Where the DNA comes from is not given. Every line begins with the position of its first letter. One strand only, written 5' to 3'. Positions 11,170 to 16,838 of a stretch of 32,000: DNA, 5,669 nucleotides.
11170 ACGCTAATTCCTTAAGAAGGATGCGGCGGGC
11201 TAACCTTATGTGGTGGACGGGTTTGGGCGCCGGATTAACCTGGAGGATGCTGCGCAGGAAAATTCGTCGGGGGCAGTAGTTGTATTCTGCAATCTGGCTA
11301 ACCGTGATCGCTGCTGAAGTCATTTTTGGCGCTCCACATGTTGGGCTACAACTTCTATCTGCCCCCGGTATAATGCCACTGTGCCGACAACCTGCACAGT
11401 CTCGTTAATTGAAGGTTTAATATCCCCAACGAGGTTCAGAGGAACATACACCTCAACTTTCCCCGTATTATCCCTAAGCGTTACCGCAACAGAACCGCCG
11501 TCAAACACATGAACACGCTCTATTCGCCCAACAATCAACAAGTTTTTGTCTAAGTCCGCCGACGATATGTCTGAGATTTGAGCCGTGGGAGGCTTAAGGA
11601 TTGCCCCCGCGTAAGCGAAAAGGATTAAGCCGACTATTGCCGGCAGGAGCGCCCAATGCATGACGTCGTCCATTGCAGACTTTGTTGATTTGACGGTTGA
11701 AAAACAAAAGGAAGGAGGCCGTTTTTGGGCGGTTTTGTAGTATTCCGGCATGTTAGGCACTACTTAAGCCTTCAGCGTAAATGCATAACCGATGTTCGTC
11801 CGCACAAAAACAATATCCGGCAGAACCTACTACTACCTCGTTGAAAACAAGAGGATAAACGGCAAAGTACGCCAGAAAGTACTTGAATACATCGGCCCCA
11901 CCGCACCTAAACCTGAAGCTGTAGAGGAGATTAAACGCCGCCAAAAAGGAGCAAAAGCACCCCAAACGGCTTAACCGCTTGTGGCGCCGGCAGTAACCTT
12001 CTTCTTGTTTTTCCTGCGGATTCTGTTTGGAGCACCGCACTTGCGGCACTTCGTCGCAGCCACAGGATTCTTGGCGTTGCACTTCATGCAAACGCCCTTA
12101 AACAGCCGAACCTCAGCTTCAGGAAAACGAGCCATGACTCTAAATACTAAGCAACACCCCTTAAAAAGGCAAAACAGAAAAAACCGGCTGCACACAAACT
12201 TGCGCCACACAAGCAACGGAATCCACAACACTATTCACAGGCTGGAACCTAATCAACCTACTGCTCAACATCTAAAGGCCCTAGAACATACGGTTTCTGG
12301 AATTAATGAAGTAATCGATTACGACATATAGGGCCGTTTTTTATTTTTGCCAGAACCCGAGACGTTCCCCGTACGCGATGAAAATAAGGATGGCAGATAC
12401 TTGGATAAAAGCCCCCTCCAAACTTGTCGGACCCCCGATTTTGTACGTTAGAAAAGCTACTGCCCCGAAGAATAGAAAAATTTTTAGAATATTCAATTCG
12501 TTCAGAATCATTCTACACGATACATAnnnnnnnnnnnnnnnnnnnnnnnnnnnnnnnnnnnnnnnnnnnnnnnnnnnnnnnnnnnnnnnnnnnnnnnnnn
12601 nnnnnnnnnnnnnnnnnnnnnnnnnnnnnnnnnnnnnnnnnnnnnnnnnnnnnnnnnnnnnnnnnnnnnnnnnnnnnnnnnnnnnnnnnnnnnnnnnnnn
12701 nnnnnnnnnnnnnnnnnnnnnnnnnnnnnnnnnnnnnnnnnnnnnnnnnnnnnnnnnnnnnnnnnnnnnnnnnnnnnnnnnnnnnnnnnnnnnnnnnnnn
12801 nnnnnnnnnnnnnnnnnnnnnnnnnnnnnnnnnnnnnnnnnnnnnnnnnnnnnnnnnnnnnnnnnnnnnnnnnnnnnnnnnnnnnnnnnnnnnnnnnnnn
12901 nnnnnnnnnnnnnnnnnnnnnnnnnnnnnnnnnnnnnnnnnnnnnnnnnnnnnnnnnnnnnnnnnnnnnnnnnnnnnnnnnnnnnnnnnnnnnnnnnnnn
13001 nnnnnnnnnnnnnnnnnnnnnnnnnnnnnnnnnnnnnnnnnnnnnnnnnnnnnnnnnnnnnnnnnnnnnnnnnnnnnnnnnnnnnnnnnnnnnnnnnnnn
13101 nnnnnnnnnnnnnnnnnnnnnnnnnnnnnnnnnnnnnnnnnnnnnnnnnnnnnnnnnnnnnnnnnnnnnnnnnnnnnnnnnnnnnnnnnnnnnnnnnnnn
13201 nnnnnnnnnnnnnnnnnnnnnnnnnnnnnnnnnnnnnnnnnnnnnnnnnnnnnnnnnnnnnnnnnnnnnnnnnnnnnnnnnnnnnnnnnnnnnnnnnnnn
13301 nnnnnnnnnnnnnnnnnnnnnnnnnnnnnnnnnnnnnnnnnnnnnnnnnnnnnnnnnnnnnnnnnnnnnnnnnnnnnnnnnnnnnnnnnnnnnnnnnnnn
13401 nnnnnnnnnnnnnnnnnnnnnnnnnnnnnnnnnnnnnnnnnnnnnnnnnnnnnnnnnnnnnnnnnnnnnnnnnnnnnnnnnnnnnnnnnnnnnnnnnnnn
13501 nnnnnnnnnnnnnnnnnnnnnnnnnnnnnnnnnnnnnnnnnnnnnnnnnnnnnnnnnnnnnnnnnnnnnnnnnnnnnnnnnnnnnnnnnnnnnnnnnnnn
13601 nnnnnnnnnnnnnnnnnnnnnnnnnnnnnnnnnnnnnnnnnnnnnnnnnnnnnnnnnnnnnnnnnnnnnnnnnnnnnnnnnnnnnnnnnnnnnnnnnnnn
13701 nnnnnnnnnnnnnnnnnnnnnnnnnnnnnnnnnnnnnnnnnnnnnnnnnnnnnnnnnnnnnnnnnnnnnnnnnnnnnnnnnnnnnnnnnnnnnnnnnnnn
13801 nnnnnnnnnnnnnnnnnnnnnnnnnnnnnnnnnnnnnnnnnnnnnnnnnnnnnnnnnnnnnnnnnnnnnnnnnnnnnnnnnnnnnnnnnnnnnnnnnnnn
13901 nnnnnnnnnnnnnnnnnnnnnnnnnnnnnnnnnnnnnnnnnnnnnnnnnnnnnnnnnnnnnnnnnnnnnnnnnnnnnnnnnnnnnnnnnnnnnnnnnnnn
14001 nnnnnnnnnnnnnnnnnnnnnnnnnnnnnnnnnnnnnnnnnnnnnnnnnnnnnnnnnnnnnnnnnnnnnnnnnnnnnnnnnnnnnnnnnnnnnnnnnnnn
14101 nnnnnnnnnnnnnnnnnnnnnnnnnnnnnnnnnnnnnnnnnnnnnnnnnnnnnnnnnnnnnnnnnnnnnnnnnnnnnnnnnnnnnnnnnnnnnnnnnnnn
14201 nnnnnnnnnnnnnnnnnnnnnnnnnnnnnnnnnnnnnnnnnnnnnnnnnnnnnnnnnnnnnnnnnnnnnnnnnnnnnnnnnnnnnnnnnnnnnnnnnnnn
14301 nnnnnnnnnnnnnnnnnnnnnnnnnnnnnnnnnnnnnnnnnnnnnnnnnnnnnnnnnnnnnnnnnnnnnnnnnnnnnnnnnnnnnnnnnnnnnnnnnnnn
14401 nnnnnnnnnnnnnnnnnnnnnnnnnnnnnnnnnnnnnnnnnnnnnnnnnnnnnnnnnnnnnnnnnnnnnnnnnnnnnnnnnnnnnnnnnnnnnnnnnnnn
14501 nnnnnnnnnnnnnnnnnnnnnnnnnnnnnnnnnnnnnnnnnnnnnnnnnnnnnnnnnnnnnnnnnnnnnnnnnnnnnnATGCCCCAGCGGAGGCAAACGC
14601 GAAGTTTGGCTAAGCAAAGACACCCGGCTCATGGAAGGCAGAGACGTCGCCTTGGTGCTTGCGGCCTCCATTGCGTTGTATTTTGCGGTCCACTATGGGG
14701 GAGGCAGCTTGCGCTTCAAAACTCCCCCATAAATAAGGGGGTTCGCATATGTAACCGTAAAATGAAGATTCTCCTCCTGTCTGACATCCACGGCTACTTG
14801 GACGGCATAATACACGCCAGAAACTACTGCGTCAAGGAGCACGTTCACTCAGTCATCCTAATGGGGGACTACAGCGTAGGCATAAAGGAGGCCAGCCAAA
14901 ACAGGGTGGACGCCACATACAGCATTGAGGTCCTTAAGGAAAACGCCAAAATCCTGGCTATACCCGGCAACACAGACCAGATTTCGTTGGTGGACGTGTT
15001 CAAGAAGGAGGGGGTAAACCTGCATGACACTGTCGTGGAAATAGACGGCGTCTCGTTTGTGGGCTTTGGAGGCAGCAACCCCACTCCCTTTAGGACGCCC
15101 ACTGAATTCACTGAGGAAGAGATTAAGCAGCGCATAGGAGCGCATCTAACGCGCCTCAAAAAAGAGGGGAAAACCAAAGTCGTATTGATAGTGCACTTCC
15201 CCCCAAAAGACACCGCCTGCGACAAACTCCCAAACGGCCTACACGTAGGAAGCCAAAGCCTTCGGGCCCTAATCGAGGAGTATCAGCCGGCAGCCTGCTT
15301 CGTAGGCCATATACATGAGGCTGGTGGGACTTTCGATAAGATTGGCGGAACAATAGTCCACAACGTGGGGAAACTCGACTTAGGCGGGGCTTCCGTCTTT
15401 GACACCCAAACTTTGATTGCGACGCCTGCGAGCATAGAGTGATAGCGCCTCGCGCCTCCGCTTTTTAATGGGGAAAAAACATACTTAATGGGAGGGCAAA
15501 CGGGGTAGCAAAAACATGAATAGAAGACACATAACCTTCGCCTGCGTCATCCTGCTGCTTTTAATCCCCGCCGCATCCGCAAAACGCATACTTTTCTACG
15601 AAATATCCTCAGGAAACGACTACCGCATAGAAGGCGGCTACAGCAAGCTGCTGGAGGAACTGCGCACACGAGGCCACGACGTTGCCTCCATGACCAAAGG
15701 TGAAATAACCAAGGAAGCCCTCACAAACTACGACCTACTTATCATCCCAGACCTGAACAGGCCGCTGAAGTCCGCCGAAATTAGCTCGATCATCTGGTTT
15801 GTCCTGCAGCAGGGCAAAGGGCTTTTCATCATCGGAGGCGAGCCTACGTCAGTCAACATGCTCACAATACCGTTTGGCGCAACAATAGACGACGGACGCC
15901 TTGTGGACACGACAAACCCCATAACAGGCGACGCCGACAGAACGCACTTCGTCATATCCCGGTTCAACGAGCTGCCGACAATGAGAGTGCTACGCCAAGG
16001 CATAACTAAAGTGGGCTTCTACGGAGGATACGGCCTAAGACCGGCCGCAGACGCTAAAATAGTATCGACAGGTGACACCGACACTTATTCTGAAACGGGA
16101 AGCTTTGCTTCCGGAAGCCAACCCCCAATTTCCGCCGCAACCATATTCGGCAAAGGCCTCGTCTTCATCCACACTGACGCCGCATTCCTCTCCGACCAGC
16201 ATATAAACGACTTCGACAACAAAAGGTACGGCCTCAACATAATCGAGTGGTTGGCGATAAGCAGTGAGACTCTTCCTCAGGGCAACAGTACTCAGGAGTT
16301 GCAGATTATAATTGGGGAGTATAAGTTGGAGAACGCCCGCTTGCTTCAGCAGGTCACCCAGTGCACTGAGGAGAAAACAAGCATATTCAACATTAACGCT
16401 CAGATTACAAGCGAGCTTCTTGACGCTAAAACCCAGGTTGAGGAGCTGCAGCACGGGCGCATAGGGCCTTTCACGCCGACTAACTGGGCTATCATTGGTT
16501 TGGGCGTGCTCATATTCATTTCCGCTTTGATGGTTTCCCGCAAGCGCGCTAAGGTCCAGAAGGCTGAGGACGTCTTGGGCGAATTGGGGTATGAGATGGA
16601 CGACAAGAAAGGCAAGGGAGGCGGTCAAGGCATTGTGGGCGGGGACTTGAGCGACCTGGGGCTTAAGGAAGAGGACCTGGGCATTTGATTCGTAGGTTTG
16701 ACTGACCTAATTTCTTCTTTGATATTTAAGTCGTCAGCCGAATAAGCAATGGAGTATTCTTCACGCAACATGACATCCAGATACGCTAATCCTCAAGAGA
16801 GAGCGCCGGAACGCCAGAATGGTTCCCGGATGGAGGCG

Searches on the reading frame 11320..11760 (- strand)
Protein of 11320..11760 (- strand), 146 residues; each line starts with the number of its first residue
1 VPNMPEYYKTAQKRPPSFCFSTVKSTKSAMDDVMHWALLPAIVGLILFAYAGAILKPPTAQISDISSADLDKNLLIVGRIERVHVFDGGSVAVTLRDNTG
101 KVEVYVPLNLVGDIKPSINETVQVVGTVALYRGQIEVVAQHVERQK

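Call 5: search_protein_families(library=pfam, proteins=[window:11320-11760:-])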
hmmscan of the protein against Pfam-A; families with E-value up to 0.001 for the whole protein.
window:11320-11760:- (146 aa): 1 family
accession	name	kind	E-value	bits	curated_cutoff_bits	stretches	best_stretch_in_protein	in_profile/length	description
PF01336.31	tRNA_anti-codon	-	2e-05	24.9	27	1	76-143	3-73/75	OB-fold nucleic acid binding domain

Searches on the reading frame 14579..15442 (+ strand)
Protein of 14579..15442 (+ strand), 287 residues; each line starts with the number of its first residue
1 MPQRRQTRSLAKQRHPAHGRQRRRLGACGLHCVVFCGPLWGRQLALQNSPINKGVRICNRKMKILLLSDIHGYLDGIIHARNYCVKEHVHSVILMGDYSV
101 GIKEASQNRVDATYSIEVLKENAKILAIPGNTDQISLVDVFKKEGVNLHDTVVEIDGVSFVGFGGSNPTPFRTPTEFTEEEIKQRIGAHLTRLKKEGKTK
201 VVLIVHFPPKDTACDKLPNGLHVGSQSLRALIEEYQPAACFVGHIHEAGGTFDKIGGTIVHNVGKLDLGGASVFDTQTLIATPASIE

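Call 5: search_protein_families(library=pfam, proteins=[window:14579-15442:+])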
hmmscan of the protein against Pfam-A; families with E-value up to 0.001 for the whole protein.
window:14579-15442:+ (287 aa): 3 families
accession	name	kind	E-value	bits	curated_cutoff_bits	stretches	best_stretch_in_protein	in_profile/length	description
PF00149.33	Metallophos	-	6.4e-13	50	21.5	1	62-247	1-190/191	Calcineurin-like phosphoesterase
PF12850.12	Metallophos_2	-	7.5e-11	42.7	27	1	62-267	1-136/154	Calcineurin-like phosphoesterase superfamily domain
PF14582.11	Metallophos_3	-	6.6e-09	35.9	28.2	1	148-277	123-250/259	Metallophosphoesterase, calcineurin superfamily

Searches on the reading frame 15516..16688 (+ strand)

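Call 5: search_protein_families(library=pfam, proteins=[window:15516-16688:+])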
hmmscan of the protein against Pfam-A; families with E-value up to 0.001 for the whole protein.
window:15516-16688:+ (390 aa): 1 family
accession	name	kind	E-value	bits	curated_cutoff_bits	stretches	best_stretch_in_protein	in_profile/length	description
PF14258.12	DUF4350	-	2.4e-07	31.7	30.4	1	40-242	7-180/181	Domain of unknown function (DUF4350)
